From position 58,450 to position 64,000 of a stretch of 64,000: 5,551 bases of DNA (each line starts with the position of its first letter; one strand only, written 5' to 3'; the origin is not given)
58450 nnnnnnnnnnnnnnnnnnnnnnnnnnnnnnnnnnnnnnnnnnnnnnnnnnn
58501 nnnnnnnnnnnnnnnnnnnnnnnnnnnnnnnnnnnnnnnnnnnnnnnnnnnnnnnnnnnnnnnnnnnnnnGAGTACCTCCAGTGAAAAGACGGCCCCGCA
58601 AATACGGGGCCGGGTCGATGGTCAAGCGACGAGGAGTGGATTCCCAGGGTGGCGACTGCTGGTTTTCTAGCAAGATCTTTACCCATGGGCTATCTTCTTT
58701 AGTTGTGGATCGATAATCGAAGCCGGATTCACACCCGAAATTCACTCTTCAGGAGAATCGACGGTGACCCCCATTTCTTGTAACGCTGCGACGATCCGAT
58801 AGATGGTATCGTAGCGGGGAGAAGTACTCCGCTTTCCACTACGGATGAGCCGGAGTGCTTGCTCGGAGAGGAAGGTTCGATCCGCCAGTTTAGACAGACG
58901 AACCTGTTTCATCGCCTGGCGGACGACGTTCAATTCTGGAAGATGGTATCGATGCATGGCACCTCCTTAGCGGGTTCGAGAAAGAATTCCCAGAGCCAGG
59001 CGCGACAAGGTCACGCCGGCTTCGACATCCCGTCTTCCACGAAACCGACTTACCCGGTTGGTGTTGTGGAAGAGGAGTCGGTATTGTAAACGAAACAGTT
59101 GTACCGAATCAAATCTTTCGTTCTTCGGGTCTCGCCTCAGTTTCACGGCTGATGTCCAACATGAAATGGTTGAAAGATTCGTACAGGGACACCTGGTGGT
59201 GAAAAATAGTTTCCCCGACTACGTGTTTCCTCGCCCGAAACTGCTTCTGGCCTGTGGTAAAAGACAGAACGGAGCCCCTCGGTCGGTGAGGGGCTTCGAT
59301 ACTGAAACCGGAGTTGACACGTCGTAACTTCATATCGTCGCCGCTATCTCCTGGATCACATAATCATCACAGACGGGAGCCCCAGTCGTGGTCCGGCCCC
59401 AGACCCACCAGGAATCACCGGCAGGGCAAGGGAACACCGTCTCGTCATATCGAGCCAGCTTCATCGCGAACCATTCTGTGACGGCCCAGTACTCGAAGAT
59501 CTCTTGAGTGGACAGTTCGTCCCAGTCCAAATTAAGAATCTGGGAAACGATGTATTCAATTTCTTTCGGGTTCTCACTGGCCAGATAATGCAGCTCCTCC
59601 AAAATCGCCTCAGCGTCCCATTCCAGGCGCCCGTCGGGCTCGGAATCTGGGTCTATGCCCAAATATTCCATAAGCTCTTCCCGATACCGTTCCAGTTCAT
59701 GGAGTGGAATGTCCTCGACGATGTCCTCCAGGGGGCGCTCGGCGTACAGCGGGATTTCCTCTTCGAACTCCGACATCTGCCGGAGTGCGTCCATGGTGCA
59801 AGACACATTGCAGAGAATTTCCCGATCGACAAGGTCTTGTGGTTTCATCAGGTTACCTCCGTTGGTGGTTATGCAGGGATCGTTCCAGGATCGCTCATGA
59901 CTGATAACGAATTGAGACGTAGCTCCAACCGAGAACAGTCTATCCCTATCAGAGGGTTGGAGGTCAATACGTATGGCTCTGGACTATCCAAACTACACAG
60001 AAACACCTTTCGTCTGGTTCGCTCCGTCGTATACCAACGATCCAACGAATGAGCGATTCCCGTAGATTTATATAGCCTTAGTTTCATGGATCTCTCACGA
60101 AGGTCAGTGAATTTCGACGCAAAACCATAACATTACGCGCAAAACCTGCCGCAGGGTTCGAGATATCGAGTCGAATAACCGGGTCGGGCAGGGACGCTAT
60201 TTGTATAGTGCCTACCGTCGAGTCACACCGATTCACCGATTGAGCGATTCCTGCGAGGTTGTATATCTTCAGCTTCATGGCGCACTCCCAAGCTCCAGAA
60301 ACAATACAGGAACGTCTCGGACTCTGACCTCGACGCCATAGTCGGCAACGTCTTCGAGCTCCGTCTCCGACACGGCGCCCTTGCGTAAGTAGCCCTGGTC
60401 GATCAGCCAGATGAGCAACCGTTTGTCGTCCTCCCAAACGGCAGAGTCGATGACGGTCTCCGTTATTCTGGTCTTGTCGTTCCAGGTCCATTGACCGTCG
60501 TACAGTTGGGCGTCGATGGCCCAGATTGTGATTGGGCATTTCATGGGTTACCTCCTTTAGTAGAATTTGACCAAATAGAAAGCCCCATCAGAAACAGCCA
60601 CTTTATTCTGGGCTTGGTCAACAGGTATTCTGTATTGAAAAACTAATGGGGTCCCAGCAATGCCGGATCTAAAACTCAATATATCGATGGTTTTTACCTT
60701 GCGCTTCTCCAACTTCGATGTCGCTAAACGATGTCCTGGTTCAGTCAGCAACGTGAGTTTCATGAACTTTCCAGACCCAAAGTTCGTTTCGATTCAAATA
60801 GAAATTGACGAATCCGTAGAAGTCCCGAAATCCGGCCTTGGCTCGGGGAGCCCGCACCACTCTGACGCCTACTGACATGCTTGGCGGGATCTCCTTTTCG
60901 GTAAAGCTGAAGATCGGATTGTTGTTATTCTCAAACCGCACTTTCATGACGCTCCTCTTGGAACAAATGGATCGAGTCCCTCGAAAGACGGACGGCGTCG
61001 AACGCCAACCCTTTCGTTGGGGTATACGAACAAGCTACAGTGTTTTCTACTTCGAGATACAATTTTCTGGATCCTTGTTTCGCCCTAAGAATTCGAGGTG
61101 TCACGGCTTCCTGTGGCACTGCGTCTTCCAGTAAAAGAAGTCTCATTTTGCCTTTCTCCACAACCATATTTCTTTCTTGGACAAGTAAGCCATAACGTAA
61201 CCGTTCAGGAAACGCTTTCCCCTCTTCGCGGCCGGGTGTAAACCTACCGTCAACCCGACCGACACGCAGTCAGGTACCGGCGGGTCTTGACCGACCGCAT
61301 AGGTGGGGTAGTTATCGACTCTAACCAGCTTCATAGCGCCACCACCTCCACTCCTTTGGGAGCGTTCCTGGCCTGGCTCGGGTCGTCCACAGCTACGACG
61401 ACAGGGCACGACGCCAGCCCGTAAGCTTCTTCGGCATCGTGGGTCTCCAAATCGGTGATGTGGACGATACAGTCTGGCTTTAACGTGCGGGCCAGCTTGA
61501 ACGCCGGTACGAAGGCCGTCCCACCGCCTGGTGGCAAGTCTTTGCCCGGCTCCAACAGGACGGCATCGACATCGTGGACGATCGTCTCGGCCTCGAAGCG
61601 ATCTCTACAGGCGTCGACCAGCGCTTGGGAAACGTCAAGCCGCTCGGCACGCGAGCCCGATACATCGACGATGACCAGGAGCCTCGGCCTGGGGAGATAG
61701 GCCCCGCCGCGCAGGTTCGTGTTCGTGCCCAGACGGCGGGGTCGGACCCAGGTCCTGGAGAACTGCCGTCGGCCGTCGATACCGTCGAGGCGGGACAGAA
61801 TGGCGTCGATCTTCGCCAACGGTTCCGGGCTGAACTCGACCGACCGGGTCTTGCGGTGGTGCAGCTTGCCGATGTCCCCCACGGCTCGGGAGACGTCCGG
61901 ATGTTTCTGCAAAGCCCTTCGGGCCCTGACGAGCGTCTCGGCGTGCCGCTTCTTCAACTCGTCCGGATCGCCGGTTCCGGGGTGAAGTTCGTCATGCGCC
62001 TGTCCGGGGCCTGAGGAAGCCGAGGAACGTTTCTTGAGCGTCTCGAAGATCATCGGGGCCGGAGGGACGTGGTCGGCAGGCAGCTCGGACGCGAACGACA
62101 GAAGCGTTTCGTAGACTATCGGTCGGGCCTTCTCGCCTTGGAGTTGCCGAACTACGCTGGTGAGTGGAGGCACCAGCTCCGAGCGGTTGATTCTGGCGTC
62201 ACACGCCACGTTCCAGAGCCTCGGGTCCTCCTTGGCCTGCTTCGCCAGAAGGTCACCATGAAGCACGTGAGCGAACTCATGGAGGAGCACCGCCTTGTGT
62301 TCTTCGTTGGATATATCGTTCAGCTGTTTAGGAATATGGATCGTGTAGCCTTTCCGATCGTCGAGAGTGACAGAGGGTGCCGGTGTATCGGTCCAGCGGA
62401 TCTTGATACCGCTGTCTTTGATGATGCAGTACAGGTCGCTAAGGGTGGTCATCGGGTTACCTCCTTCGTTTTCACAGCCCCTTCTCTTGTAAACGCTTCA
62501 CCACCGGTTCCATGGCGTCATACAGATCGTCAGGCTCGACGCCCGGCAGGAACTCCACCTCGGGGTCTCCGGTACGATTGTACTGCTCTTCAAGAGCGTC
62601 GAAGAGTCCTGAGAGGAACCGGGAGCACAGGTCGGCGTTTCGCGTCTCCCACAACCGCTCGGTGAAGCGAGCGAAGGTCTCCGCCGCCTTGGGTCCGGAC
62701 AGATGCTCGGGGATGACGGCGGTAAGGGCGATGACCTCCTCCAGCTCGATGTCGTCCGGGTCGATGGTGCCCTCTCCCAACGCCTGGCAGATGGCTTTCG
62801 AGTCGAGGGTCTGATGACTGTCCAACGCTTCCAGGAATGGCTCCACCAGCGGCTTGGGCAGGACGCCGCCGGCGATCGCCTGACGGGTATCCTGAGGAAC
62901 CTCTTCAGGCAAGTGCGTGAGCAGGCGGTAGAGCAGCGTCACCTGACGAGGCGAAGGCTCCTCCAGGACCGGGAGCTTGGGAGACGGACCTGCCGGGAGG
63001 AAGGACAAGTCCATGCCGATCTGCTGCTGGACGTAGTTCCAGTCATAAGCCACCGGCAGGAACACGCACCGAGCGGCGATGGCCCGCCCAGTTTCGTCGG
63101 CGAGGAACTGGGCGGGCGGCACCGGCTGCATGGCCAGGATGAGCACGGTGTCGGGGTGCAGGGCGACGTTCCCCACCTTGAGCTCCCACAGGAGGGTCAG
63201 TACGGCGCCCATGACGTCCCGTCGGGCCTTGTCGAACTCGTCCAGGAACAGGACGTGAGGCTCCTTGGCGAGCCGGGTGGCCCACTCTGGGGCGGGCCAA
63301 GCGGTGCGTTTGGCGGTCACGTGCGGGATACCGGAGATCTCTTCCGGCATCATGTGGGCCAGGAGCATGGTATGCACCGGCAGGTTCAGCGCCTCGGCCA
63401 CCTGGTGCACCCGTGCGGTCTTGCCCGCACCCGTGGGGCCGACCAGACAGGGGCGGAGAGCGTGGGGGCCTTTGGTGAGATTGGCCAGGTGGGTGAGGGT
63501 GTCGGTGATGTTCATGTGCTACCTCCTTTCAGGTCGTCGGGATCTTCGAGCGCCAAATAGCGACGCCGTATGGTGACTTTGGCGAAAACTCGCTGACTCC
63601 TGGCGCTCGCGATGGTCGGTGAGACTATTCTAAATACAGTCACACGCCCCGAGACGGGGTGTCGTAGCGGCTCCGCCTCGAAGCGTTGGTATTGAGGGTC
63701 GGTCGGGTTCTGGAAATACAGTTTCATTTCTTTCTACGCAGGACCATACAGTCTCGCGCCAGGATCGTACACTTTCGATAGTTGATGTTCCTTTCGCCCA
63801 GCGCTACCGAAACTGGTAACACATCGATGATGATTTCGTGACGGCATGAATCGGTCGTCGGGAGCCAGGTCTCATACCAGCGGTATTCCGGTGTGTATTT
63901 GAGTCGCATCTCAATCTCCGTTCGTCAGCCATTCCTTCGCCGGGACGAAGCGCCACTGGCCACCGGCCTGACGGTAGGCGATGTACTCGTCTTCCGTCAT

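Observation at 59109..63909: Nine small MK(L/V)/MRL-start ORFs (61-74 aa), including two clear paralog pairs, translationally chained around the MoxR/VWA pair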

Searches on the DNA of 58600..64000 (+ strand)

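Call 6: search_rna_families(source=window, start=58600, end=64000, threshold=evalue, max_evalue=10)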
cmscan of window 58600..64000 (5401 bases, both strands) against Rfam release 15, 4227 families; matches with E-value up to 10: 5.
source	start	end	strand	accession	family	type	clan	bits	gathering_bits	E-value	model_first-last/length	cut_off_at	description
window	63068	63134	+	RF03819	mir-Ro6-3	Gene; miRNA;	-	31.7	79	0.03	1-72/72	no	mir-Ro6-3 microRNA precursor family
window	63068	63134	-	RF03819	mir-Ro6-3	Gene; miRNA;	-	24.3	79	1.5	1-72/72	no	mir-Ro6-3 microRNA precursor family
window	61313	61459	+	RF02257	adapt33_3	Gene; lncRNA;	-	18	70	1.5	1-140/140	no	Adaptive response 33 conserved region 3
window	62374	62418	+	RF03324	mir-1288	Gene; miRNA;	-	18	70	6.9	1-74/74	no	mir-1288 microRNA precursor family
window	59170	59228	+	RF01123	sR35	Gene; snRNA; snoRNA; CD-box;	-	15.8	60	1.9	1-57/57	no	Small nucleolar RNA sR35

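Call 7: search_dna_similar(query=window:58700-64000:+, collection=phages, mode=distant)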
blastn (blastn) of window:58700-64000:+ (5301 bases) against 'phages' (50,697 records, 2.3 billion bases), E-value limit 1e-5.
No match.
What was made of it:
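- Tried and rejected: The phage-record DNA search found nothing (call 7).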

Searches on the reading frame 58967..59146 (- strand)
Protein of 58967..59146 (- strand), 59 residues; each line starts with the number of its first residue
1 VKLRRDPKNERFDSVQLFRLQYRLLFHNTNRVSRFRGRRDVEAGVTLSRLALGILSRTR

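Call 15: search_protein_families(library=phrogs, proteins=[window:58967-59146:-], max_evalue=1)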
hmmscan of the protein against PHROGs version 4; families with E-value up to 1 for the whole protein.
window:58967-59146:- (59 aa): 0 families

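Call 16: search_protein_families(library=pfam, proteins=[window:58967-59146:-], max_evalue=1)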
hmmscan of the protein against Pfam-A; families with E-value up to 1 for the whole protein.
window:58967-59146:- (59 aa): 0 families

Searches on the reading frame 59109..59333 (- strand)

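Call 15: search_protein_families(library=phrogs, proteins=[window:59109-59333:-], max_evalue=1)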
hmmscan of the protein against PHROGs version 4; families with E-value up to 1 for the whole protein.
window:59109-59333:- (74 aa): 1 family
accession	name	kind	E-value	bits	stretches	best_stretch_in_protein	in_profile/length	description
phrog_27997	-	unknown function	0.086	13.8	1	12-38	28-53/72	-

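Call 16: search_protein_families(library=pfam, proteins=[window:59109-59333:-], max_evalue=1)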
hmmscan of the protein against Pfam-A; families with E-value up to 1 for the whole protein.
window:59109-59333:- (74 aa): 1 family
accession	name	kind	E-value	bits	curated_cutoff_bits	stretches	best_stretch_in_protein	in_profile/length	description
PF18568.6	COS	-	0.00054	20.4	27.1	1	43-64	26-47/52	TRIM C-terminal subgroup One Signature domain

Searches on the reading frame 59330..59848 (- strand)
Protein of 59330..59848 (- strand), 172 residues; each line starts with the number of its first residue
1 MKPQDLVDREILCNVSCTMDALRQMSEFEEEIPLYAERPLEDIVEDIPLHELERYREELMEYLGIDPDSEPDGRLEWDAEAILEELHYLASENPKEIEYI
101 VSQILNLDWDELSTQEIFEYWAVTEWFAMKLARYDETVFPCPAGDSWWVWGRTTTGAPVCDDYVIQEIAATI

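Call 26: search_protein_families(library=pfam, proteins=[window:59330-59848:-], max_evalue=0.1)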
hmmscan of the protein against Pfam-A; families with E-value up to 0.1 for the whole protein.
window:59330-59848:- (172 aa): 0 families

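Call 27: search_protein_families(library=phrogs, proteins=[window:59330-59848:-], max_evalue=0.01)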
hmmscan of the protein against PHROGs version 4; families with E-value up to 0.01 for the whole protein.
window:59330-59848:- (172 aa): 0 families
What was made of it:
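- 59330..59848 (-): g172, 172-aa strongly acidic protein (pI 4.1) with its own Shine-Dalgarno sequence. No family match (calls 26, 27).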

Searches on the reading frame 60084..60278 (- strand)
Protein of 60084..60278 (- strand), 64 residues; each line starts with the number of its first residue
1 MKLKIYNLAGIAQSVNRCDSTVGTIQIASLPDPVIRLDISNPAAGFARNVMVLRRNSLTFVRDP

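Call 15: search_protein_families(library=phrogs, proteins=[window:60084-60278:-], max_evalue=1)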
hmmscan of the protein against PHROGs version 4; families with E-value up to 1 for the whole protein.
window:60084-60278:- (64 aa): 0 families

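Call 16: search_protein_families(library=pfam, proteins=[window:60084-60278:-], max_evalue=1)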
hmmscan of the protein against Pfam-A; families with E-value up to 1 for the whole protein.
window:60084-60278:- (64 aa): 0 families

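Call 25: find_homologous_proteins(query=A2, max_evalue=10)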
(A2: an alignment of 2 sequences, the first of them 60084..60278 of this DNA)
Query A2 (2 sequences) (64 aa, profile of the alignment): 2 proteins with E <= 10 among 3 candidates.
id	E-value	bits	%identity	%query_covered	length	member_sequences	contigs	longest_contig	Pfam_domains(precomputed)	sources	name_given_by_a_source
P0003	1.6e-40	155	37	100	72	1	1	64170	-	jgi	-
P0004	2.1e-32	129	100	100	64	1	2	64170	-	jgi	-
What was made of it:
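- Tried and rejected: The word-indexed search with u7+u8 also returned only itself (call 25).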

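Call 32: find_encoding_contigs(protein=P0004, flank=10000, max_places=10)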
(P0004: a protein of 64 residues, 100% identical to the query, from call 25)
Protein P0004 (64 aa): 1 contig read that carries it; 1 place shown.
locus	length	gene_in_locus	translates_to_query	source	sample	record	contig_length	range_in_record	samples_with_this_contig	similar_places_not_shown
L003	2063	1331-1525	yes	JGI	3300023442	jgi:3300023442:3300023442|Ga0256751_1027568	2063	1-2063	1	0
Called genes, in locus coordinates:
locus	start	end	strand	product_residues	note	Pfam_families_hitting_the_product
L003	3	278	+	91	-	?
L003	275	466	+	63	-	-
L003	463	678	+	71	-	-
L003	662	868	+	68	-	-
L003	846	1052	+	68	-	-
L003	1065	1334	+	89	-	-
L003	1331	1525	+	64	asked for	-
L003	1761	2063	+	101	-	?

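Call 39: predict_structure(alignment_id=A2)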
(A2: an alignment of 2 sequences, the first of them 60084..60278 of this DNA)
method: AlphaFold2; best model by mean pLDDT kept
length: 64 residues; sequences in the alignment: 2
mean_pLDDT: 57.9   pTM: 0.45
mean pLDDT of the five models: 57.9, 56.3, 54.4, 49.6, 42.7
residues with pLDDT >= 90: 0; 70-90: 8; 50-70: 42; < 50: 14
segments of 3 or more residues with pLDDT < 50: 44-51
pLDDT, mean of each block of 10 residues (from residue 1): 70 62 57 62 45 54 48
secondary structure, 60 per line:
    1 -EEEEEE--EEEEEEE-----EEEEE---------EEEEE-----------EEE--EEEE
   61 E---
elements in order: E2-7 E10-16 E22-26 E36-40 E52-54 E57-61
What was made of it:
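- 60084..60278 (-): u7, 64-aa small protein, paralog of u8; ATGA-coupled to g89. AlphaFold2 all-beta model, pLDDT 58 (call 39).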

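Call 43: fold_search(model_id=the predicted structure, library=pdb)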
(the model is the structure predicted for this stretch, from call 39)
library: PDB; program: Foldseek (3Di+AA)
matches with E <= 10: 21; with E <= 0.001: 0
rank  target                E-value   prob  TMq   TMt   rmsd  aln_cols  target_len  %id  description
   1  4ce4_6                5.1e+00  0.04  0.20  0.25   8.4        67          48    7  39S large subunit of the porcine mitochondrial ribosome (released 2013-12-18)
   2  3ef7_A                5.8e+00  0.05  0.31  0.06   8.3        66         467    9  ZP-N domain of mammalian sperm receptor ZP3 (crystal form III) (released 2008-12-02)
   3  4yh6_A                6.5e+00  0.06  0.32  0.10   5.2        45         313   16  Crystal structure of IL1RAPL1 ectodomain (released 2015-05-06)
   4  3qhs_D                7.8e+00  0.08  0.34  0.33   7.7        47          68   17  Crystal structure of full-length Hfq from Escherichia coli (released 2011-05-18)
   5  4j6w_A                7.8e+00  0.07  0.34  0.33   7.4        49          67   16  Crystal structure of HFQ from Pseudomonas aeruginosa in complex with CTP (released 2013-07-31)
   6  6ks5_A                7.8e+00  0.03  0.22  0.07   6.7        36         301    6  Crystal structure of Legionella pneumophila deubiquitinase Ceg23 (released 2020-01-15)
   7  4mmk_D                8.3e+00  0.06  0.34  0.32   7.5        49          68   16  Q8A Hfq from Pseudomonas aeruginosa (released 2014-07-09)
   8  3sb2_A                8.3e+00  0.04  0.29  0.27   7.9        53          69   15  Crystal Structure of the RNA chaperone Hfq from Herbaspirillum seropedicae SMR1 (released 2012-01-04)
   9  1p7h_L                8.3e+00  0.02  0.22  0.07  11.8        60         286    2  Structure of NFAT1 bound as a dimer to the HIV-1 LTR kB element (released 2003-09-23)
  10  3qhs_K                8.8e+00  0.06  0.35  0.33   7.4        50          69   16  Crystal structure of full-length Hfq from Escherichia coli (released 2011-05-18)
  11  5z1v_D                8.8e+00  0.04  0.29  0.33  10.1        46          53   13  Crystal structure of AvrPib (released 2018-09-05)
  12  1hk9_A                9.3e+00  0.07  0.34  0.34   7.6        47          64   17  Crystal structure of the Hfq protein from Escherichia coli (released 2003-07-24)
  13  3qhs_H                9.3e+00  0.07  0.35  0.34   7.7        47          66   17  Crystal structure of full-length Hfq from Escherichia coli (released 2011-05-18)
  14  4v2s_C                9.3e+00  0.06  0.34  0.33   7.4        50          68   16  Crystal structure of Hfq in complex with the sRNA RydC (released 2015-01-14)
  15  1u1s_A                9.3e+00  0.06  0.32  0.31   7.9        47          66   17  Hfq protein from Pseudomonas aeruginosa. Low-salt crystals (released 2005-01-25)
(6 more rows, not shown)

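Call 87: fold_search(model_id=the predicted structure, library=viral)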
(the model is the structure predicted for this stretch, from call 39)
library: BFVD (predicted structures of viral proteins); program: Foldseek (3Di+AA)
matches with E <= 10: 45; with E <= 0.001: 0
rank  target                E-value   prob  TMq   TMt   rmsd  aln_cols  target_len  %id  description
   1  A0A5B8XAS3            6.2e-01  0.20  0.34  0.26  12.9        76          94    9  EP152R [African swine fever virus]
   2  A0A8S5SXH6            1.3e+00  0.16  0.41  0.29  11.1        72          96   14  Uncharacterized protein [Siphoviridae sp. ct8wU2]
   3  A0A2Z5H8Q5            3.0e+00  0.23  0.42  0.53   4.5        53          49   15  Uncharacterized protein [Pseudomonas phage phCDa]
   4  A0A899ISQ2            3.3e+00  0.06  0.29  0.17  12.1        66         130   12  Tail fiber assembly-like protein [Marinomonas phage MfV]
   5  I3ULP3                4.0e+00  0.09  0.37  0.03   6.1        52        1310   15  (no name in the UniProt tables at hand)
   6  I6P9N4                4.0e+00  0.08  0.30  0.04   3.4        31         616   29  Lipase/acylhydrolase domain-containing protein [Staphylococcus phage G15]
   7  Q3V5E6                4.2e+00  0.05  0.28  0.25   4.8        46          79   22  Gp49 [Corynebacterium phage BFK20]
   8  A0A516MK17            4.5e+00  0.04  0.28  0.31  12.2        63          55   11  (no name in the UniProt tables at hand)
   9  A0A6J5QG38            4.5e+00  0.04  0.24  0.29   6.8        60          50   12  Uncharacterized protein [uncultured Caudovirales phage]
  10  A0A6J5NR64            4.5e+00  0.02  0.21  0.15  10.7        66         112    9  Uncharacterized protein [uncultured Caudovirales phage]
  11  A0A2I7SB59            4.8e+00  0.03  0.22  0.15   9.0        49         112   12  (no name in the UniProt tables at hand)
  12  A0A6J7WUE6            4.8e+00  0.03  0.26  0.19  15.2        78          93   14  Uncharacterized protein [uncultured Caudovirales phage]
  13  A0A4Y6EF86            5.1e+00  0.04  0.29  0.27   9.6        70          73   10  Uncharacterized protein [Microbacterium phage MonChoix]
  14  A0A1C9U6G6            5.4e+00  0.08  0.41  0.12   5.3        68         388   10  Trypsin-like serine protease [Mamastrovirus 5]
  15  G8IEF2                5.7e+00  0.01  0.18  0.08  12.6        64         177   17  Uncharacterized protein [Mycobacterium phage Bongo]
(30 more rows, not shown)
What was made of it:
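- Tried and rejected: Foldseek against PDB and BFVD gave nothing below E = 0.6 (calls 43, 87).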

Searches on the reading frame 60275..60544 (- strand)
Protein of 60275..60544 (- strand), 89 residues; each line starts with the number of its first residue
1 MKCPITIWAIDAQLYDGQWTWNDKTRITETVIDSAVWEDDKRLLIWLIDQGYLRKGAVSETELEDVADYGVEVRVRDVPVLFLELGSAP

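Call 26: search_protein_families(library=pfam, proteins=[window:60275-60544:-], max_evalue=0.1)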
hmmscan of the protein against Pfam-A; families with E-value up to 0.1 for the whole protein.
window:60275-60544:- (89 aa): 0 families

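Call 27: search_protein_families(library=phrogs, proteins=[window:60275-60544:-], max_evalue=0.01)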
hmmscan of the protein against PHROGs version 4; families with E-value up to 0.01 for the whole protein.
window:60275-60544:- (89 aa): 0 families
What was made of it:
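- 60275..60544 (-): g89, 89-aa acidic protein (pI 4.3) with its own GGAGGT Shine-Dalgarno sequence; not a member of the small-ORF class. No Pfam or PHROG match (calls 26, 27).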
